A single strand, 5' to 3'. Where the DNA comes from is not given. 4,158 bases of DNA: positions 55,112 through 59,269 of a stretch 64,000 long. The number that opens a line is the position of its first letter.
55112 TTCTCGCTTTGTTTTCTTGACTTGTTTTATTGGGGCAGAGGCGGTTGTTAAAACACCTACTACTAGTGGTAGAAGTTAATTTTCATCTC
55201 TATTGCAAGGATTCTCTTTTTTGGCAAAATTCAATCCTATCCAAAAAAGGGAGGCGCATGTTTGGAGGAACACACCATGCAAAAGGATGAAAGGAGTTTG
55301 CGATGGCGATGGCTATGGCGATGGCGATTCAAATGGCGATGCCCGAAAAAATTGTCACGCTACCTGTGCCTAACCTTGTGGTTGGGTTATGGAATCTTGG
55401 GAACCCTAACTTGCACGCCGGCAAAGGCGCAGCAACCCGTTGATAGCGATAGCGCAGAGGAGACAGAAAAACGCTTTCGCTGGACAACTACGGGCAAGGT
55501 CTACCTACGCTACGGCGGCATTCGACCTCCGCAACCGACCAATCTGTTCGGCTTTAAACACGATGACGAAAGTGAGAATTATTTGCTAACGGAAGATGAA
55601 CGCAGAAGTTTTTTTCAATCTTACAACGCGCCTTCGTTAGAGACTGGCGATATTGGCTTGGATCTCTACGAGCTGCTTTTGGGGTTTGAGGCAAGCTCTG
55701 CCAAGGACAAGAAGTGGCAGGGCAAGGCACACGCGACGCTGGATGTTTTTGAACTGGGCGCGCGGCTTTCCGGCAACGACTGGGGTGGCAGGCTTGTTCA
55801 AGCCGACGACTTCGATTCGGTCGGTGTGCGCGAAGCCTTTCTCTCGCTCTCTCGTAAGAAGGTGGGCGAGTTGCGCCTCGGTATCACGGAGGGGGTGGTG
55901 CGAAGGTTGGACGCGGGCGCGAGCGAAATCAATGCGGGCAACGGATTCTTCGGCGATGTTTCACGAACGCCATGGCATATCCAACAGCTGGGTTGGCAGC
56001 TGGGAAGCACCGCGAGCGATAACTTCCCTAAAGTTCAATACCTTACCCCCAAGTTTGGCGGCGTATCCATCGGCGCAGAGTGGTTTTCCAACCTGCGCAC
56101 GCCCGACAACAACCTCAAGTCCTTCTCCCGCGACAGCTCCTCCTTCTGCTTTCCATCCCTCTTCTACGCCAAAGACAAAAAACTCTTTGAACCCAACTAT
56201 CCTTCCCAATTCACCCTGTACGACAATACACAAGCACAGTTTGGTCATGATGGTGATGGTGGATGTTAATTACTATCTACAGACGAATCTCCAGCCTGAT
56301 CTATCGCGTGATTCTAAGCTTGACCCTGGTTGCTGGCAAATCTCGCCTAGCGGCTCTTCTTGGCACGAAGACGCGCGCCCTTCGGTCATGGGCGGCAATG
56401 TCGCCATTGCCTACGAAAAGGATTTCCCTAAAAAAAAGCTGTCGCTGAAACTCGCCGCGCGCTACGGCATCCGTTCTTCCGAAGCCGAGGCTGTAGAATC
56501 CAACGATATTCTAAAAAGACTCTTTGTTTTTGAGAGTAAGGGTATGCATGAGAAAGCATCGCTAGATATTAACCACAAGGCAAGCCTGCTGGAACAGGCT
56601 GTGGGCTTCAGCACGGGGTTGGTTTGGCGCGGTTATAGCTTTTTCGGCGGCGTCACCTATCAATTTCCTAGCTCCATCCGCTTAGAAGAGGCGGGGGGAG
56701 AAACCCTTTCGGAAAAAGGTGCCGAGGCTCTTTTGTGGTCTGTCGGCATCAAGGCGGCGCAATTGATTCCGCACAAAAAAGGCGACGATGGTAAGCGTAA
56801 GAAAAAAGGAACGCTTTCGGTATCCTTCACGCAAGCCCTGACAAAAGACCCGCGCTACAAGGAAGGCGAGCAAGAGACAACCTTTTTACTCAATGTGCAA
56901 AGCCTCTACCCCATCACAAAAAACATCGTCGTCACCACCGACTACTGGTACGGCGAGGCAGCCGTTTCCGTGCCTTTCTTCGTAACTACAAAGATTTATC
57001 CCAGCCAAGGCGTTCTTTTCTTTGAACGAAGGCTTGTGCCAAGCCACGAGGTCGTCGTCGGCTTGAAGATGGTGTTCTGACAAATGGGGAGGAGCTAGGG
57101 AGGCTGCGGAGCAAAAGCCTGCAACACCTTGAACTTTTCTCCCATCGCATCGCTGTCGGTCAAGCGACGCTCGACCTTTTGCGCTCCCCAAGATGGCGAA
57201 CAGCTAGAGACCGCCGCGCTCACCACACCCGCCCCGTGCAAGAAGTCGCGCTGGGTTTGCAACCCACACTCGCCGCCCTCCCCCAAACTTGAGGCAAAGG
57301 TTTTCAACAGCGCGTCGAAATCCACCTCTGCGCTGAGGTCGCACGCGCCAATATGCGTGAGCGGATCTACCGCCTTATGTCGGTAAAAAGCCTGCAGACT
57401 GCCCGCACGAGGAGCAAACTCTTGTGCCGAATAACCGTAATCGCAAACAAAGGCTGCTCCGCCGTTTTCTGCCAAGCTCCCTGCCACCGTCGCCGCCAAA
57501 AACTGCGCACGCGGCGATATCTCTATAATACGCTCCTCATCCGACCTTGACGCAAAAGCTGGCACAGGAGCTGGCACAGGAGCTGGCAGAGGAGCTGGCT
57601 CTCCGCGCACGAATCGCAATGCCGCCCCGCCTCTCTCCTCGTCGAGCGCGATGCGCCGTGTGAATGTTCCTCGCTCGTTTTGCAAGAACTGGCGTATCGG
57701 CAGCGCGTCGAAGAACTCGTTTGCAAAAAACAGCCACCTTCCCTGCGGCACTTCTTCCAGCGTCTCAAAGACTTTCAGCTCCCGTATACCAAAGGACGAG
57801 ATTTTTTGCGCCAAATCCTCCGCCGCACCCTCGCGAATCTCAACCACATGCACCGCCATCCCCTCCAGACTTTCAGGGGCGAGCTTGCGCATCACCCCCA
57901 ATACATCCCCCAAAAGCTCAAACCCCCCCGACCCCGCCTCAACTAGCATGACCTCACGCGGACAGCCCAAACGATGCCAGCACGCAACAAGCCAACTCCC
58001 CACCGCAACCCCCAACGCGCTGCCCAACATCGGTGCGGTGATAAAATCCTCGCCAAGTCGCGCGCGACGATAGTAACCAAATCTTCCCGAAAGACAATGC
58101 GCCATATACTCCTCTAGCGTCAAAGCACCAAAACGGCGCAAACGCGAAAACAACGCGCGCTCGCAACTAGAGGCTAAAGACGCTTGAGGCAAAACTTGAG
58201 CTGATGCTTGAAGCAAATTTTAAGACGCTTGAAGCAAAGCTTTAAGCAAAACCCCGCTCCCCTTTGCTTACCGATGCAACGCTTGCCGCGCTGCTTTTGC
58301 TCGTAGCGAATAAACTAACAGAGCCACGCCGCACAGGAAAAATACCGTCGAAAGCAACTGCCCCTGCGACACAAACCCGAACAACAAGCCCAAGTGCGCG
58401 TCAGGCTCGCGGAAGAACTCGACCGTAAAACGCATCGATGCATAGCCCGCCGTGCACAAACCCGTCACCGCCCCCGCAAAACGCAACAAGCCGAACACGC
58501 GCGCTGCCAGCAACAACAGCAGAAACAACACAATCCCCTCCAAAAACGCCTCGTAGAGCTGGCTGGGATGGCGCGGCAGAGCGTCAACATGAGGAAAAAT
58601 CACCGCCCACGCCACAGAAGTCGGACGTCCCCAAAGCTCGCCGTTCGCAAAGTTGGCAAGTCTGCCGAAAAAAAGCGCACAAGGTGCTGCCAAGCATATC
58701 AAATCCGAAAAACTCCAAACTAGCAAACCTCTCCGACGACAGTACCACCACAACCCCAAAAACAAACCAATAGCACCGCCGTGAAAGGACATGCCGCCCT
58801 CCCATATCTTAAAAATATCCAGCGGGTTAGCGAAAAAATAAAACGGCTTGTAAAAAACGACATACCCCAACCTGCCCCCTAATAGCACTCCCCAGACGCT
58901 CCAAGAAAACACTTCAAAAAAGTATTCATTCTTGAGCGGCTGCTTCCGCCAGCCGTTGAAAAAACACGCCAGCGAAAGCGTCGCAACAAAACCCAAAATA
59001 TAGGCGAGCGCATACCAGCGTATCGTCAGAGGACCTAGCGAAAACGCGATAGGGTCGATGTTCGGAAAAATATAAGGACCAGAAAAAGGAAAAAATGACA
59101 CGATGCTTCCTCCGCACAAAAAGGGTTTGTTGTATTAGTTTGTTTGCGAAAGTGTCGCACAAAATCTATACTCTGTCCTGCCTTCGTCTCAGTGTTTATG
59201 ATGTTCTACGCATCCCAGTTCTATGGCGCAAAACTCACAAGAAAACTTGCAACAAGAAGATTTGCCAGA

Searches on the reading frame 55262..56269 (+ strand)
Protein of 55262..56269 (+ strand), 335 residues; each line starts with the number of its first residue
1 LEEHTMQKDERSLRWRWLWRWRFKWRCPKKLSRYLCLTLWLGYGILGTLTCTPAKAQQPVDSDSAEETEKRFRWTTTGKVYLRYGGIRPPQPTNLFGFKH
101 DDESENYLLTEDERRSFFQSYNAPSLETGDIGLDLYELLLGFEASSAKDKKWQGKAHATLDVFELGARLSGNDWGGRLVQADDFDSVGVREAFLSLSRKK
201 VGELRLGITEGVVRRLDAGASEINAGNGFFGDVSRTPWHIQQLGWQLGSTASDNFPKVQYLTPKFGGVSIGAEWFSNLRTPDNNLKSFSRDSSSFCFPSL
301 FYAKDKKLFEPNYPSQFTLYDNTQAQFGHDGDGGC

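Call 52: search_protein_families(library=pfam, proteins=[window:55262-56269:+], max_evalue=0.001)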
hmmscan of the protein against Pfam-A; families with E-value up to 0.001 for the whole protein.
window:55262-56269:+ (335 aa): 1 family
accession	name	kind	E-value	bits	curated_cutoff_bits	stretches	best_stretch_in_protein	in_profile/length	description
PF13609.12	Porin_4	-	1.9e-07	31.6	27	1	139-283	51-171/310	Gram-negative porin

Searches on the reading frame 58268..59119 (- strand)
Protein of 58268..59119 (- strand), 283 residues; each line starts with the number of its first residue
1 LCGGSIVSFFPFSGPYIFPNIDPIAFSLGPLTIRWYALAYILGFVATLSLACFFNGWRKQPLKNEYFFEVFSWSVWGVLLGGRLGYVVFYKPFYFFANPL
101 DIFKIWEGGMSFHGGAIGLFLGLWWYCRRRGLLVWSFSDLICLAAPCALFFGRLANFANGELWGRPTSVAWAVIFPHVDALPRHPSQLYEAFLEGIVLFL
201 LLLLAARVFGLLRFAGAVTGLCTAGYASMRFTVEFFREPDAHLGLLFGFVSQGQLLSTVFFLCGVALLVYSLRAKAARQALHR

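Call 52: search_protein_families(library=pfam, proteins=[window:58268-59119:-], max_evalue=0.001)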
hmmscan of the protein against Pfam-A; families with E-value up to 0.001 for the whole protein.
window:58268-59119:- (283 aa): 1 family
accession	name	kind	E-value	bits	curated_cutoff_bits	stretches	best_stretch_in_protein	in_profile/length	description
PF01790.23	LGT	-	8.9e-71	238.4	24.9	1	23-270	1-240/240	Prolipoprotein diacylglyceryl transferase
